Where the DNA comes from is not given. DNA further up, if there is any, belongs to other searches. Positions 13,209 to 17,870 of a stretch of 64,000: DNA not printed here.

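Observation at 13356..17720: Unusual domain fusion within the 1454-aa protein, including a possibly degenerate exonuclease segment and about 390 unassigned residues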

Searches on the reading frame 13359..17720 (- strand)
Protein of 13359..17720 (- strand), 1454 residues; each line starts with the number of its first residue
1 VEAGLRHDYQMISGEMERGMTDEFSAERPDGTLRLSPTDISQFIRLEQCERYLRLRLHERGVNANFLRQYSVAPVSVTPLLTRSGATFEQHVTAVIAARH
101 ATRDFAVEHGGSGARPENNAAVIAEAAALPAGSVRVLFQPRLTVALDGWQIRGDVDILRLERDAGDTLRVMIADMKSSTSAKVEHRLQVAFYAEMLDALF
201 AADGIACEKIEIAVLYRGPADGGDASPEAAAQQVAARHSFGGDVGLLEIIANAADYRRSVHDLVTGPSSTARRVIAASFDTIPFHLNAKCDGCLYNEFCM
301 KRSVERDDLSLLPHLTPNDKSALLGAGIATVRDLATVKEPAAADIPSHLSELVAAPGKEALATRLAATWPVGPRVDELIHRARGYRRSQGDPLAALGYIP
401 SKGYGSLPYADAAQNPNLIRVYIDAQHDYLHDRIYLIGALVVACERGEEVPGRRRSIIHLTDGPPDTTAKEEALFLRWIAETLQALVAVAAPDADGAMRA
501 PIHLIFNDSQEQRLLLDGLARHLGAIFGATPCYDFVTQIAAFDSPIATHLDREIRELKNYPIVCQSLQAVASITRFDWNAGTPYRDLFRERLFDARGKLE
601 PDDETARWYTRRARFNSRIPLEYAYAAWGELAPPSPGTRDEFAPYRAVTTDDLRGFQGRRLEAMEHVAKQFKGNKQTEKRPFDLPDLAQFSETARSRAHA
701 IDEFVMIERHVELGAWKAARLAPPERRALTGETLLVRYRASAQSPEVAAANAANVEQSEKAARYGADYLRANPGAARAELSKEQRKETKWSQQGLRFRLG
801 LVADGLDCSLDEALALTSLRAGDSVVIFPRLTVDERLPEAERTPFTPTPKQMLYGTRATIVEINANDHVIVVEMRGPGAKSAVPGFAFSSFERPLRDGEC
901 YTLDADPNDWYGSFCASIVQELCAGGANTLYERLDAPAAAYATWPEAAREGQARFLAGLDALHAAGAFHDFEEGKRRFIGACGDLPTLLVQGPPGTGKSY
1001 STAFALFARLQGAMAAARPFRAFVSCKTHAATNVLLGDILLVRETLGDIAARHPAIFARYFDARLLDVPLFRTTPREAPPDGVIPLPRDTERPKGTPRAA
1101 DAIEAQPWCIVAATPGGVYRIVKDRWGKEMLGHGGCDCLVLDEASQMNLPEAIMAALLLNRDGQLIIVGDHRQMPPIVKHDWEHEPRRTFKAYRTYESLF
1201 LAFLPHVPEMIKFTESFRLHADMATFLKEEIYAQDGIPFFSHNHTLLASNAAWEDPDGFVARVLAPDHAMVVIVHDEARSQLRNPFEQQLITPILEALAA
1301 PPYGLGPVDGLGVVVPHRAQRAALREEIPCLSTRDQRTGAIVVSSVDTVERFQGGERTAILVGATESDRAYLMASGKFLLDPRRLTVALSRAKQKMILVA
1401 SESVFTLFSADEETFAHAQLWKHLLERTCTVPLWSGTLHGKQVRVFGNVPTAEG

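Call 4: search_protein_families(library=pfam, proteins=[window:13359-17720:-], max_evalue=1)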
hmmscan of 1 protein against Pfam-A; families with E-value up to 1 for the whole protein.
window:13359-17720:- (1454 aa): 8 families
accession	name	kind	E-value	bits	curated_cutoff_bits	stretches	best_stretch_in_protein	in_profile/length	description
PF13087.12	AAA_12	-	2.8e-17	63.4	27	1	1198-1402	4-194/195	AAA domain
PF13086.12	AAA_11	-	8e-11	42.6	27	2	1135-1179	213-255/257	AAA domain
PF12705.13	PDDEXK_1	-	2.9e-08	34.4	22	1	122-299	99-246/247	PD-(D/E)XK nuclease superfamily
PF13245.12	AAA_19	-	3.3e-06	27.7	25.1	1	987-1177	13-132/134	AAA domain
PF13604.12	AAA_30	-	0.0001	22.5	27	1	989-1177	22-131/191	AAA domain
PF13191.12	AAA_16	-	0.0014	19.6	32.6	1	983-1069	22-102/167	AAA ATPase domain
PF13538.12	UvrD_C_2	-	0.016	15.5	27.4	1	1346-1399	4-52/52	UvrD-like helicase C-terminal domain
PF01930.23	Cas_Cas4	-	0.033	14.7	22.7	0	169-197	65-93/160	Domain of unknown function DUF83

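Call 5: search_protein_families(library=ncbifam, proteins=[window:13359-17720:-], max_evalue=1)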
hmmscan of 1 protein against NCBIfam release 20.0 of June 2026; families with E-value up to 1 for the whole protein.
window:13359-17720:- (1454 aa): 9 families
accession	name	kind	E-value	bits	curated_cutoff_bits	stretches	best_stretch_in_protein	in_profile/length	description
NF040671.1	PLuB_AAA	exception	1e-28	99.3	999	1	988-1405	834-1235/1256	PLuB system helicase-like protein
TIGR00376.1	TIGR00376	hypoth_equivalog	3.6e-17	62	348.9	1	1137-1405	365-614/639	IGHMBP2 family helicase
NF058533.1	antiphage_ProA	equivalog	2.5e-10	38.4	1500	1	1137-1176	1305-1341/1903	anti-phage protein ProA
TIGR03491.1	TIGR03491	subfamily_domain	1.5e-08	34.1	97.45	1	288-347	193-252/462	TM0106 family RecB-like putative nuclease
NF042953.1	Hhe_antiphage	equivalog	1.1e-05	23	2000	1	1136-1177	1282-1320/1797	DUF4011 domain-containing anti-phage protein Hhe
TIGR01447.1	recD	equivalog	0.00047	18.9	310.15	1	1136-1177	263-304/597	exodeoxyribonuclease V subunit alpha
TIGR01448.2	helicase_RecD2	equivalog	0.0052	15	500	1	1136-1177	409-450/713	SF1B family DNA helicase RecD2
TIGR00372.1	cas4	equivalog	0.0074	16.1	65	1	150-198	67-111/180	CRISPR-associated protein Cas4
NF009067.0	PRK12402.1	equivalog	0.18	10.8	317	1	983-1009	34-59/340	replication factor C small subunit 2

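Call 6: search_protein_families(library=padloc, proteins=[window:13359-17720:-], max_evalue=1)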
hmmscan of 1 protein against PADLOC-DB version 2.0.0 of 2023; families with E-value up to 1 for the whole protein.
window:13359-17720:- (1454 aa): 15 families
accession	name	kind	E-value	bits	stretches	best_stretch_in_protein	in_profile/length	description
PDLC03920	MkoA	-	1.2e-28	98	2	1137-1407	793-1081/1112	-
PDLC02895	DpdJ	-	1.5e-24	83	1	988-1419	64-471/2112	DpdJ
PDLC03921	MkoA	-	7.2e-16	55.1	1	1139-1406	1300-1571/1607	-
PDLC03924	MkoC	-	2.9e-15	53.5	2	1284-1408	830-950/1136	-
PDLC05009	PDC-S37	-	3.8e-14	49.5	3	1137-1176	939-975/1550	-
PDLC01250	Cas4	-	0.001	17.4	1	145-199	56-104/168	"CAS-I,CAS-II,CAS-III,CAS-IV,CAS-V,CAS-VI; acquisition_associated"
PDLC05065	PDC-S68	-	0.0013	14.5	1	1136-1177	704-745/1221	-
PDLC00943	Cas4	-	0.002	16.1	1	150-198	67-111/180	CRISPR-associated protein Cas4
PDLC01734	typeIV_RecD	-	0.0039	13.5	1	1136-1177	435-476/763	RecD_0_IVD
PDLC02194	Hhe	-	0.0043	12.2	1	1136-1208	1381-1452/1911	-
PDLC05066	PDC-S68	-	0.0044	13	1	1136-1177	678-721/1202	-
PDLC01447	Cas4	-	0.0065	15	1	146-204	52-100/161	"CAS-I,CAS-II,CAS-III,CAS-IV,CAS-V,CAS-VI; acquisition_associated"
PDLC01611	Cas4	-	0.0075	14.6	1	154-197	54-91/158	"CAS-I,CAS-II,CAS-III,CAS-IV,CAS-V,CAS-VI; acquisition_associated"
PDLC01771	Cas4b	-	0.013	13.7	0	168-197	66-93/162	-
PDLC01439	typeIV_DinG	-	0.053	10.2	1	988-1047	37-88/575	CAS-IV-A; associated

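Call 9: find_homologous_proteins(query=window:13359-17720:-, max_evalue=0.00001)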
Query window:13359-17720:- (1454 aa): 669 proteins with E <= 0.00001 among 8000 candidates; the best 120 are listed.
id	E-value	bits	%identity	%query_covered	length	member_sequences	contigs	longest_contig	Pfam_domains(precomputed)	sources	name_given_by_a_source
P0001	0.0e+0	3275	100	99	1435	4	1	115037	PF13087.13,PF13086.13,PF12705.14,PF13245.13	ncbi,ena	-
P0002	0.0e+0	2594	79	98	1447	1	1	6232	PF13087.13,PF13086.13,PF12705.14,PF13245.13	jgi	jgi:hypothetical protein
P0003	0.0e+0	2362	73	98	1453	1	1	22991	PF13087.13,PF13086.13,PF12705.14,PF13245.13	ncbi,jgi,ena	-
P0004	0.0e+0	2051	64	99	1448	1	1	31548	PF13087.13,PF13086.13,PF12705.14,PF13604.13,PF13245.13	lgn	-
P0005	0.0e+0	2037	88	71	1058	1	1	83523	PF12705.14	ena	-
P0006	0.0e+0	1937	63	98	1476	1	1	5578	PF13087.13,PF13086.13,PF12705.14,PF13245.13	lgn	-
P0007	0.0e+0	1929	63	98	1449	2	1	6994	PF13087.13,PF13086.13,PF13245.13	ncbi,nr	ncbi:MAG TPA: AAA domain-containing protein [Thermomicrobiales bacterium]|nr:AAA domain-containing p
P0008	0.0e+0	1914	62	98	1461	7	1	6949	PF13087.13,PF13086.13,PF12705.14,PF13245.13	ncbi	-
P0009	0.0e+0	1895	61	98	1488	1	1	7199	PF13087.13,PF13086.13,PF12705.14,PF13604.13,PF13245.13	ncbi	ncbi:MAG: AAA domain-containing protein [Chloroflexota bacterium]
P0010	0.0e+0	1893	61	98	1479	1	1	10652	PF13087.13,PF13086.13,PF12705.14,PF13245.13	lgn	-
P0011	0.0e+0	1889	61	98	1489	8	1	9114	PF13087.13,PF13086.13,PF12705.14,PF13245.13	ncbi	-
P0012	0.0e+0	1885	62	98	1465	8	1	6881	PF13087.13,PF13086.13,PF12705.14,PF13245.13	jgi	jgi:hypothetical protein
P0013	0.0e+0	1878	62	98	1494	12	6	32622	PF13087.13,PF13086.13,PF12705.14,PF13604.13,PF13245.13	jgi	-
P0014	0.0e+0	1875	61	99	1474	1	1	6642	PF13087.13,PF13086.13,PF12705.14,PF13604.13,PF13245.13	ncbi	-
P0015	0.0e+0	1874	60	98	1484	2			PF13087.13,PF13086.13,PF12705.14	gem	-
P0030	0.0e+0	1834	60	97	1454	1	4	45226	PF13087.13,PF13086.13,PF12705.14,PF13245.13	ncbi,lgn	-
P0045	0.0e+0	1817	58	98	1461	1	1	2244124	PF13087.13,PF13086.13,PF12705.14,PF13245.13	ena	-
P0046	0.0e+0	1816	60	98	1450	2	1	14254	PF13087.13,PF13086.13,PF12705.14,PF13604.13,PF13245.13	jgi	jgi:hypothetical protein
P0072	0.0e+0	1784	59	98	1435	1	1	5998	PF13087.13,PF13086.13,PF12705.14,PF13604.13,PF13245.13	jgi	jgi:hypothetical protein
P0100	0.0e+0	1746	57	97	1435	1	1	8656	PF13087.13,PF13086.13,PF12705.14,PF13245.13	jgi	jgi:hypothetical protein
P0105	0.0e+0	1742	57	98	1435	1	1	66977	PF13087.13,PF13086.13,PF12705.14,PF13604.13,PF13245.13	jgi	jgi:hypothetical protein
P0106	0.0e+0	1740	57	97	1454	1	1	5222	PF13087.13,PF13086.13,PF12705.14,PF13245.13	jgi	jgi:hypothetical protein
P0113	0.0e+0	1727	58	98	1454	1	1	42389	PF13087.13,PF13086.13,PF12705.14,PF13604.13,PF13245.13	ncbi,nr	ncbi:MAG: AAA domain-containing protein [Sphaerobacter sp.]|nr:AAA domain-containing protein [Sphaer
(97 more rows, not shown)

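Call 10: search_solved_structures(query=window:13359-17720:-, max_evalue=0.01)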
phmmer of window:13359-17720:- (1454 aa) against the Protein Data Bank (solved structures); distinct sequences matched with E-value up to 0.01: 14.
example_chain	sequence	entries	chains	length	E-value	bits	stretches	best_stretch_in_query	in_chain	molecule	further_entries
5eaw_A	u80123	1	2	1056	3.6e-12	47.8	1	1137-1417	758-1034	DNA replication ATP-dependent helicase/nuclease DNA2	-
5ean_A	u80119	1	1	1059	3.6e-12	47.8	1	1137-1417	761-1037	DNA replication ATP-dependent helicase/nuclease DNA2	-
5eax_A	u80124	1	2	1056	6.1e-12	47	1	1137-1417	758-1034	DNA replication ATP-dependent helicase/nuclease DNA2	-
2xzo_A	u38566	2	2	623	1.6e-10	42.3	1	985-1403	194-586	REGULATOR OF NONSENSE TRANSCRIPTS 1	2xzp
2gjk_A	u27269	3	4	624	1.6e-10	42.3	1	985-1403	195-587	Regulator of nonsense transcripts 1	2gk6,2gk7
6ej5_A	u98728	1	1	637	1.8e-10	42.2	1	985-1403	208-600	Regulator of nonsense transcripts 1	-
2wjv_A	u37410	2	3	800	3.5e-10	41.2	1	985-1403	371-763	REGULATOR OF NONSENSE TRANSCRIPTS 1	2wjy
9qwn_A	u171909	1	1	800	3.5e-10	41.2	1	985-1403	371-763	Isoform 2 of Regulator of nonsense transcripts 1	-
8rd3_A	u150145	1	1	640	7.1e-10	40.2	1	1139-1402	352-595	ATP-dependent helicase NAM7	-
2xzl_A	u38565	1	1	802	1.5e-09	39.1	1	1139-1402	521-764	ATP-DEPENDENT HELICASE NAM7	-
9qdq_A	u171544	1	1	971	2.6e-09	38.3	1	1139-1402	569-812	ATP-dependent helicase NAM7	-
5mzn_A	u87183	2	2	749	0.00015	22.5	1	1308-1426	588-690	Helicase SEN1,Helicase SEN1 | Helicase SEN1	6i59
8ftm_A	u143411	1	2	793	0.0012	19.5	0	1137-1399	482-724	5'-3' RNA helicase-like protein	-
8ram_O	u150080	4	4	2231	0.0021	18.7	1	1309-1426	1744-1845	Helicase SEN1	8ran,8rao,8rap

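Call 14: find_encoding_contigs(protein=P0001, flank=8000, max_places=3)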
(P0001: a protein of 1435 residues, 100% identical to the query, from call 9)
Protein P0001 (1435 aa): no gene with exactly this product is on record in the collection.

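Call 15: find_encoding_contigs(protein=P0045, flank=8000, max_places=2)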
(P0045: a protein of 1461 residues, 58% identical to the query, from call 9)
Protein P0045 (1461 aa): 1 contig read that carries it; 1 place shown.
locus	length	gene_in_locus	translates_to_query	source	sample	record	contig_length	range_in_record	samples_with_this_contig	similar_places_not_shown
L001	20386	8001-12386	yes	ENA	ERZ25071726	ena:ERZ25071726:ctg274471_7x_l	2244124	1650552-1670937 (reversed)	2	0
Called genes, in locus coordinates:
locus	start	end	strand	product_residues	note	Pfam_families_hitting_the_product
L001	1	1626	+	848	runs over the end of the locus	PF02913:FAD-oxidase_C, PF13183:Fer4_8 (weak), PF13534:Fer4_17 (weak), PF02754:CCG (weak)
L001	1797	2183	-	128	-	PF07883:Cupin_2, PF05899:Cupin_3 (weak)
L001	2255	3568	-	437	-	PF05977:MFS_3, PF07690:MFS_1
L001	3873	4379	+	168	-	-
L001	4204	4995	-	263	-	PF12146:Hydrolase_4, PF12697:Abhydrolase_6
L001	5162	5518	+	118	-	-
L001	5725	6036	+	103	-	PF01381:HTH_3 (weak)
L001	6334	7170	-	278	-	-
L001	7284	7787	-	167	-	PF02639:DUF188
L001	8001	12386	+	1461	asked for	PF12705:PDDEXK_1 (weak), PF13086:AAA_11 (weak), PF13245:AAA_19 (weak), PF13087:AAA_12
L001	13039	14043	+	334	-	-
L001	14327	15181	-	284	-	PF04794:YdjC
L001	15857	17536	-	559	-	PF01011:PQQ, PF13360:PQQ_2, PF07774:EMC1_C (faint), PF13360:PQQ_2, PF25293:Beta-prop_EMC1_N (faint), PF01011:PQQ, PF13360:PQQ_2, PF13570:Beta-prop_ACSF4 (weak)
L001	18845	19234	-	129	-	PF00903:Glyoxalase (weak), PF18029:Glyoxalase_6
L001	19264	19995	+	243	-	PF02894:GFO_IDH_MocA_C, PF22725:GFO_IDH_MocA_C3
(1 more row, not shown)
